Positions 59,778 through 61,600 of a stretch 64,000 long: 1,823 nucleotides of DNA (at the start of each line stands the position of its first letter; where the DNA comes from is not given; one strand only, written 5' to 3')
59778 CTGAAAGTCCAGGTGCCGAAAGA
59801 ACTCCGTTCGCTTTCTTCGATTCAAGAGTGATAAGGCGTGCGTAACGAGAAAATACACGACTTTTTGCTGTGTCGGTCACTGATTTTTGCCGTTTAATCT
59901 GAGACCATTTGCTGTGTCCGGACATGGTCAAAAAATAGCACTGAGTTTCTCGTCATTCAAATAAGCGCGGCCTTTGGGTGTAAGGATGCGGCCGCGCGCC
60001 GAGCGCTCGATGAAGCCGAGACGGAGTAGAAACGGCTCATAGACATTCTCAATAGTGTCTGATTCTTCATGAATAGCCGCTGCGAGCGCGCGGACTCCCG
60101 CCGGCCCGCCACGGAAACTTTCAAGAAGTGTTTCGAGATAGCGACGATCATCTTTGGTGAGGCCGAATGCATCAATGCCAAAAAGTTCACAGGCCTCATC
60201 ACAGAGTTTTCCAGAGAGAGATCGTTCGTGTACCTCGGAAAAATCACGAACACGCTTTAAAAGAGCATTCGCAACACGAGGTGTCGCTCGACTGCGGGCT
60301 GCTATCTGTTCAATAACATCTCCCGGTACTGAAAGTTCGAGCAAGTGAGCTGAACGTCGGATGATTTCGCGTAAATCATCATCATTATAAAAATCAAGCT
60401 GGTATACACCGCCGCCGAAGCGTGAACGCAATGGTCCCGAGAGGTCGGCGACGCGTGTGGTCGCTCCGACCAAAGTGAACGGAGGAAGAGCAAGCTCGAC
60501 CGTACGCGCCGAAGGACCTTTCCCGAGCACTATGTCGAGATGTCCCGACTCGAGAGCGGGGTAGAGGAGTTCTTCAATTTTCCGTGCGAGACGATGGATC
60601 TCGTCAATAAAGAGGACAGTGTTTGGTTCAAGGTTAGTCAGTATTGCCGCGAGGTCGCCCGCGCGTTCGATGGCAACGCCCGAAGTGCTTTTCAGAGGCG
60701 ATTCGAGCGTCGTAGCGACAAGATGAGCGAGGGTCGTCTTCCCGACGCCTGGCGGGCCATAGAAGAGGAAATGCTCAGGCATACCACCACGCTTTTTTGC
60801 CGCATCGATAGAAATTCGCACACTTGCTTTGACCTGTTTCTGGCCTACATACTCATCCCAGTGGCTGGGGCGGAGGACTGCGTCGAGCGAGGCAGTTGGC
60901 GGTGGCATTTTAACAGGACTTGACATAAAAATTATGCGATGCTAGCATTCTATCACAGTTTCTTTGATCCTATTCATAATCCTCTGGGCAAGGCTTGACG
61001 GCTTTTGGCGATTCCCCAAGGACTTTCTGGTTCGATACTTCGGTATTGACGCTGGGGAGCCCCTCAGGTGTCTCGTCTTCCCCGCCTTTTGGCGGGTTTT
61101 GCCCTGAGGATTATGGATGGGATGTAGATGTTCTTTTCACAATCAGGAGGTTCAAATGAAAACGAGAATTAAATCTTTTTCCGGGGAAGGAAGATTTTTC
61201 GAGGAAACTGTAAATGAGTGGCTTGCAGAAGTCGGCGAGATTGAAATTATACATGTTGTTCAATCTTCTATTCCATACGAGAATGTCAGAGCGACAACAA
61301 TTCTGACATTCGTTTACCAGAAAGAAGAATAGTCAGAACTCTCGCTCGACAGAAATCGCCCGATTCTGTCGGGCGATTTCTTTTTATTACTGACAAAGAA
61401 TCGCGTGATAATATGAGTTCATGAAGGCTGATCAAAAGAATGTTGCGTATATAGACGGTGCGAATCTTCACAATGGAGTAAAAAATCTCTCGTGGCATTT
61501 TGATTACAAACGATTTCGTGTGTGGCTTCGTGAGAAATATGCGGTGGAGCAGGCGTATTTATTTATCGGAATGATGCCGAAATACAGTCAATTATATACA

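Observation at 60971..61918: Structured RNA candidate bounded by a 15-bp inverted repeat, followed by a 58-aa protein gene and an NYN nuclease gene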

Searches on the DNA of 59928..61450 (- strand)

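Call 6: search_rna_families(source=window, start=60850, end=61450, threshold=evalue, max_evalue=10, show_alignments=4)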
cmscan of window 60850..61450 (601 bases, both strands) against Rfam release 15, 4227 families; matches with E-value up to 10: 11.
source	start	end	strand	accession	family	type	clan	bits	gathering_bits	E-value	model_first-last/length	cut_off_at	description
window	61275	61393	+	RF00242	ctRNA_pT181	Gene; antisense;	-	20.7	56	4.4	1-94/94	no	ctRNA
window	61262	61379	+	RF02434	SpF39_sRNA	Gene; sRNA;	-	20.1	60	7.1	1-109/109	no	Streptococcus sRNA SpF39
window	61313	61397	+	RF02621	BSnc120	Gene; sRNA;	-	19.2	114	0.15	1-88/88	no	Brucella sRNA 120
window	61342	61438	-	RF00121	MicC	Gene; sRNA;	-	18.2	90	4.6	1-123/123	no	MicC RNA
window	61348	61450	-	RF02450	ncr1175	Gene; sRNA;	-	17.4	60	1.6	12-110/110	5'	Bacillus sRNA ncr1175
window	61078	61099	-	RF03167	c-di-GMP-I-GGC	Cis-reg; riboswitch;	CL00126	16.6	59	0.31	13-34/80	no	c-di-GMP-I-GGC riboswitch aptamer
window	61292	61381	+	RF02702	AgvB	Gene; sRNA;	-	16.2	56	2.1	1-62/62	no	Anti GcvB sRNA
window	61260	61363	-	RF01238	snR70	Gene; snRNA; snoRNA; CD-box;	CL00059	14.6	55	3.9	23-148/165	no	Small nucleolar RNA snR70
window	61077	61138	-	RF00372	sroH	Gene; sRNA;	-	14.5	80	0.4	101-161/161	no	sroH RNA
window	61353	61375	+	RF01116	Yfr1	Gene; sRNA;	-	13.6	38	5.7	35-57/59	no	Cyanobacterial functional RNA 1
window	61357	61379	-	RF01116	Yfr1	Gene; sRNA;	-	13.4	38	6.6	35-57/59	no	Cyanobacterial functional RNA 1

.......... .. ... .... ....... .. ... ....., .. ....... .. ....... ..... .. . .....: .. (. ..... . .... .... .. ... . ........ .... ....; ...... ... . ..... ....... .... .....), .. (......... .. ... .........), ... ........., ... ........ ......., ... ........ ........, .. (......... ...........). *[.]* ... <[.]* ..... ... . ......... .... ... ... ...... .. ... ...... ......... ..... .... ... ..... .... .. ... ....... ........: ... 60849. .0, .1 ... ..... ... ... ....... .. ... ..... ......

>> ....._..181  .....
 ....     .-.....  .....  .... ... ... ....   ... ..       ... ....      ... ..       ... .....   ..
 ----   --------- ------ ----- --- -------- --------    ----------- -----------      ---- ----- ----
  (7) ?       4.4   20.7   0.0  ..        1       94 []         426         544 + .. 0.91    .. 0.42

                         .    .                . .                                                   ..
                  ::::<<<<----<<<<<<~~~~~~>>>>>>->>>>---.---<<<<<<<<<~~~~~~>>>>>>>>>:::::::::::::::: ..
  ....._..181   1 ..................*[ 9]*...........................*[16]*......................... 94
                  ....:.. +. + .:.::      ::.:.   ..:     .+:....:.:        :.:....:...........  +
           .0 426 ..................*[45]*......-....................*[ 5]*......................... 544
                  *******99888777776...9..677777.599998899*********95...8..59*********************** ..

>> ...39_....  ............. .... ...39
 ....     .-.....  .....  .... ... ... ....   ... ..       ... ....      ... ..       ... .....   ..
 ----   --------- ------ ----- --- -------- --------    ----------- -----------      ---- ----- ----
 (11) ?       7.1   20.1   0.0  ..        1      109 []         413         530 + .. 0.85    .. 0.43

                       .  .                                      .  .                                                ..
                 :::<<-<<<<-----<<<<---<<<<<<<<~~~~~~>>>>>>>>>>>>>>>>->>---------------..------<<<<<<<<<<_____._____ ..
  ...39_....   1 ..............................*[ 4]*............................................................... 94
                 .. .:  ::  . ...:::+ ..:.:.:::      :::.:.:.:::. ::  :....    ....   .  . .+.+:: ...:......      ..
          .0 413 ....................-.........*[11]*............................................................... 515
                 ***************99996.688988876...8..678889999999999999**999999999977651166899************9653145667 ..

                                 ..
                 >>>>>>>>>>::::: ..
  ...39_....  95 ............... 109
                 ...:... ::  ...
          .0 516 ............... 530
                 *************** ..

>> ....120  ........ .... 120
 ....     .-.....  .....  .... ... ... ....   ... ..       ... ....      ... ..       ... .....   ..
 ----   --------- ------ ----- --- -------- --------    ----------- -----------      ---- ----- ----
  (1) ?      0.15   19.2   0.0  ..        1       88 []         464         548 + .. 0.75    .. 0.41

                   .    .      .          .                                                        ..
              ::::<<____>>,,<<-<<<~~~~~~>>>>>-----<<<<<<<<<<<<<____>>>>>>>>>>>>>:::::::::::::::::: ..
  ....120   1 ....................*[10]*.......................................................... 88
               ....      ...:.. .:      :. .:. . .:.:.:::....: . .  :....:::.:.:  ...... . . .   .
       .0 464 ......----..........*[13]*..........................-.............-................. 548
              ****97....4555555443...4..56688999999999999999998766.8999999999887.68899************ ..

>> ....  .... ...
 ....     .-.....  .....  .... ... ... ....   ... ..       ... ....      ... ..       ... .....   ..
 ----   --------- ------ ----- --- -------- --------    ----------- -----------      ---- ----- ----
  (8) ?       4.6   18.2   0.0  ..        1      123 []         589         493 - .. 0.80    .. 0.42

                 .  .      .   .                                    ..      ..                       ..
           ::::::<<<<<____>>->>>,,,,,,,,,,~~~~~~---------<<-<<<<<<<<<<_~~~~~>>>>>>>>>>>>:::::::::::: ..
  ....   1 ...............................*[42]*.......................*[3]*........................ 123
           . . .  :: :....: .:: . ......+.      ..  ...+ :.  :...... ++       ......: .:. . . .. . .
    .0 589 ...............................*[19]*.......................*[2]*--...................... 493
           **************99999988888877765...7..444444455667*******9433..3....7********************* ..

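Call 34: search_rna_families(sources=[L029, L045, L040, L082, L053, L058, L093, L091, L101, L092, L034, L041, L056, L076, L103], threshold=evalue, max_evalue=5)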
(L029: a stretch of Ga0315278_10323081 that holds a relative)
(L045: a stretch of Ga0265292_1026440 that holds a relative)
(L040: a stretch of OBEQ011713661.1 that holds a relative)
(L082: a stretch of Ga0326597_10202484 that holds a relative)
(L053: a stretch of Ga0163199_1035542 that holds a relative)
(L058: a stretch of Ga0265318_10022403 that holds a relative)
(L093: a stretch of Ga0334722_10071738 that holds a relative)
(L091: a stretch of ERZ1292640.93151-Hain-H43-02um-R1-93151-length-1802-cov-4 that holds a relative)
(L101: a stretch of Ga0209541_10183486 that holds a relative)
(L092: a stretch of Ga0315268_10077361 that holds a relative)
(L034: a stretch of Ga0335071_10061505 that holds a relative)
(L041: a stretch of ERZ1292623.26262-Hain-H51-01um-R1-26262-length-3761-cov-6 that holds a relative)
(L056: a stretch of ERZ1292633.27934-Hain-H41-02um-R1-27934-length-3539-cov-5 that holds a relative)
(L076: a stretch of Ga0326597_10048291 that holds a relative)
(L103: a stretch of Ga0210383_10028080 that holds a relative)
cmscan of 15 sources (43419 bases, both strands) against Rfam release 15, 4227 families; matches with E-value up to 5: 6.
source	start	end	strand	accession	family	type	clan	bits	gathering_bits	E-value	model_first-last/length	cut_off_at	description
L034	18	87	+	RF02067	STnc310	Gene; sRNA;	-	23.8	40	3.1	1-61/61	no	Salmonella enterica sRNA STnc310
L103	4060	4112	+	RF01526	ceN106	Gene; snRNA; snoRNA; CD-box;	-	23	60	2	1-77/77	no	C. elegans snoRNA ceN106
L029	162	183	+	RF03167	c-di-GMP-I-GGC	Cis-reg; riboswitch;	CL00126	19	59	4.8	13-34/80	no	c-di-GMP-I-GGC riboswitch aptamer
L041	2640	2713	-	RF01905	HOTAIR_2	Gene; lncRNA;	-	18.7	60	3.3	1-69/69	no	HOTAIR conserved region 2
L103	4015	4064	+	RF01138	sR23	Gene; snRNA; snoRNA; CD-box;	-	18.5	45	2.2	1-54/54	no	Small nucleolar RNA sR23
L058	2470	2522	+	RF01138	sR23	Gene; snRNA; snoRNA; CD-box;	-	17.4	45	4.6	1-54/54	no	Small nucleolar RNA sR23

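Call 38: build_rna_model(alignment_id=A1, structure=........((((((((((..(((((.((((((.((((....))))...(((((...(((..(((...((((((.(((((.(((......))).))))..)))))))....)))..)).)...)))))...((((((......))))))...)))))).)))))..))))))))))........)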
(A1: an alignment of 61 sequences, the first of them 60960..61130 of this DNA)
Model R1 built from alignment A1 (61 sequences, 183 columns); structure: as given.
model positions 171; base pairs 56; branch points 2; effective number of sequences 1.1; information 0.589 bits per position. Calibrated on 0.2 Mb of random sequence (short: E-values are rough).
structure used (alignment columns):
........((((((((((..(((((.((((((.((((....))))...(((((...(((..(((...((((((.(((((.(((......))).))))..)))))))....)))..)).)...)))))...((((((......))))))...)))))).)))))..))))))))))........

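Call 39: search_with_rna_model(model_id=R1, sources=[window, L004, L005, L006, L007, L008, L009, L010, L011, L012, L013, L014, L015, L016, L017, L018, L019, L020, L021, L022, L023, L024, L026, L059, L073, L077, L081, L088, L025, L002], max_evalue=1)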
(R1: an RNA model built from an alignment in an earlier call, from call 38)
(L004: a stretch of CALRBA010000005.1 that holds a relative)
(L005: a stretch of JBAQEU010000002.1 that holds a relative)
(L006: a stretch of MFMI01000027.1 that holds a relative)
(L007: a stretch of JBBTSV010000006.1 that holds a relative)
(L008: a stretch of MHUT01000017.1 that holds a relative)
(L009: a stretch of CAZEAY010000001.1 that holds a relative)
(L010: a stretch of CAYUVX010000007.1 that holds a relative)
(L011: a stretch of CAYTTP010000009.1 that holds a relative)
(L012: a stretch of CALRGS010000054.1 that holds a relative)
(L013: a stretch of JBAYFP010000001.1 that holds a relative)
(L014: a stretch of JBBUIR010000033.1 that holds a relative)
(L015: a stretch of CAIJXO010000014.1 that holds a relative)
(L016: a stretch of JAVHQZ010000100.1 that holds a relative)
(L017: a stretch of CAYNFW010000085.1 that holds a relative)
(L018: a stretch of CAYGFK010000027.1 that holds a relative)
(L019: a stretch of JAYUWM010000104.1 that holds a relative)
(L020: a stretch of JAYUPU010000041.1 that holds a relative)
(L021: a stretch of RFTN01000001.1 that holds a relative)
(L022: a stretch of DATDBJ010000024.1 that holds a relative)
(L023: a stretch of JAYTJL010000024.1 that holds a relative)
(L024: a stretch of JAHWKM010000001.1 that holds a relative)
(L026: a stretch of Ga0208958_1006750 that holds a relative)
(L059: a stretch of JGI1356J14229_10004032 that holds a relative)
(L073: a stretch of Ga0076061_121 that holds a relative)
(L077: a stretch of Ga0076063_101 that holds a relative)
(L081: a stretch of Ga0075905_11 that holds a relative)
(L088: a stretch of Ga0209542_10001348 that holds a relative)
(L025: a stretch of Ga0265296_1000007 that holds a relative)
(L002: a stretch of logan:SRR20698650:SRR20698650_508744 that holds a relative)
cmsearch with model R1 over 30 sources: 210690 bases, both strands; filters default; matches with E-value up to 1: 13.
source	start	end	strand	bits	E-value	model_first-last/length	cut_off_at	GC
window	60960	61130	+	185.4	7.4e-52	1-171/171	no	0.52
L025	2296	2467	-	179.5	4e-50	1-171/171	no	0.53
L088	2257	2428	-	178.2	9.4e-50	1-171/171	no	0.52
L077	2219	2468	-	167.4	1.4e-46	1-171/171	no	0.5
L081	2219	2468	-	167.4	1.4e-46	1-171/171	no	0.5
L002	1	129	+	119.5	1.3e-32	43-171/171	5'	0.54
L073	2349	2536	-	35.4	4.7e-08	1-171/171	no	0.51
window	60960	61130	-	34.3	9.8e-08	1-171/171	no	0.52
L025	2296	2467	+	33.8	1.3e-07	1-171/171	no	0.53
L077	2219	2468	+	27.7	8.2e-06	1-171/171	no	0.5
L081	2219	2468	+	27.7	8.2e-06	1-171/171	no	0.5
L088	2257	2428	+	23.7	0.00012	1-171/171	no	0.52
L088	1615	1753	-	14.9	0.044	1-171/171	no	0.42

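Call 43: search_rna_families(source=window, start=60950, end=61135, threshold=evalue, max_evalue=10, show_alignments=5)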
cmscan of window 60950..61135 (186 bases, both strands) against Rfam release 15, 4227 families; matches with E-value up to 10: 3.
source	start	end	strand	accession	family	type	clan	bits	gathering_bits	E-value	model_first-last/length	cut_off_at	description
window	61077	61128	-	RF00372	sroH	Gene; sRNA;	-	17.5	80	0.019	111-161/161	no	sroH RNA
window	61078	61099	-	RF03167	c-di-GMP-I-GGC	Cis-reg; riboswitch;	CL00126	16.6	59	0.096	13-34/80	no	c-di-GMP-I-GGC riboswitch aptamer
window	61079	61103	-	RF01356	CRISPR-DR28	Gene; CRISPR;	-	13.9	35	6.6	1-24/24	no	CRISPR RNA direct repeat element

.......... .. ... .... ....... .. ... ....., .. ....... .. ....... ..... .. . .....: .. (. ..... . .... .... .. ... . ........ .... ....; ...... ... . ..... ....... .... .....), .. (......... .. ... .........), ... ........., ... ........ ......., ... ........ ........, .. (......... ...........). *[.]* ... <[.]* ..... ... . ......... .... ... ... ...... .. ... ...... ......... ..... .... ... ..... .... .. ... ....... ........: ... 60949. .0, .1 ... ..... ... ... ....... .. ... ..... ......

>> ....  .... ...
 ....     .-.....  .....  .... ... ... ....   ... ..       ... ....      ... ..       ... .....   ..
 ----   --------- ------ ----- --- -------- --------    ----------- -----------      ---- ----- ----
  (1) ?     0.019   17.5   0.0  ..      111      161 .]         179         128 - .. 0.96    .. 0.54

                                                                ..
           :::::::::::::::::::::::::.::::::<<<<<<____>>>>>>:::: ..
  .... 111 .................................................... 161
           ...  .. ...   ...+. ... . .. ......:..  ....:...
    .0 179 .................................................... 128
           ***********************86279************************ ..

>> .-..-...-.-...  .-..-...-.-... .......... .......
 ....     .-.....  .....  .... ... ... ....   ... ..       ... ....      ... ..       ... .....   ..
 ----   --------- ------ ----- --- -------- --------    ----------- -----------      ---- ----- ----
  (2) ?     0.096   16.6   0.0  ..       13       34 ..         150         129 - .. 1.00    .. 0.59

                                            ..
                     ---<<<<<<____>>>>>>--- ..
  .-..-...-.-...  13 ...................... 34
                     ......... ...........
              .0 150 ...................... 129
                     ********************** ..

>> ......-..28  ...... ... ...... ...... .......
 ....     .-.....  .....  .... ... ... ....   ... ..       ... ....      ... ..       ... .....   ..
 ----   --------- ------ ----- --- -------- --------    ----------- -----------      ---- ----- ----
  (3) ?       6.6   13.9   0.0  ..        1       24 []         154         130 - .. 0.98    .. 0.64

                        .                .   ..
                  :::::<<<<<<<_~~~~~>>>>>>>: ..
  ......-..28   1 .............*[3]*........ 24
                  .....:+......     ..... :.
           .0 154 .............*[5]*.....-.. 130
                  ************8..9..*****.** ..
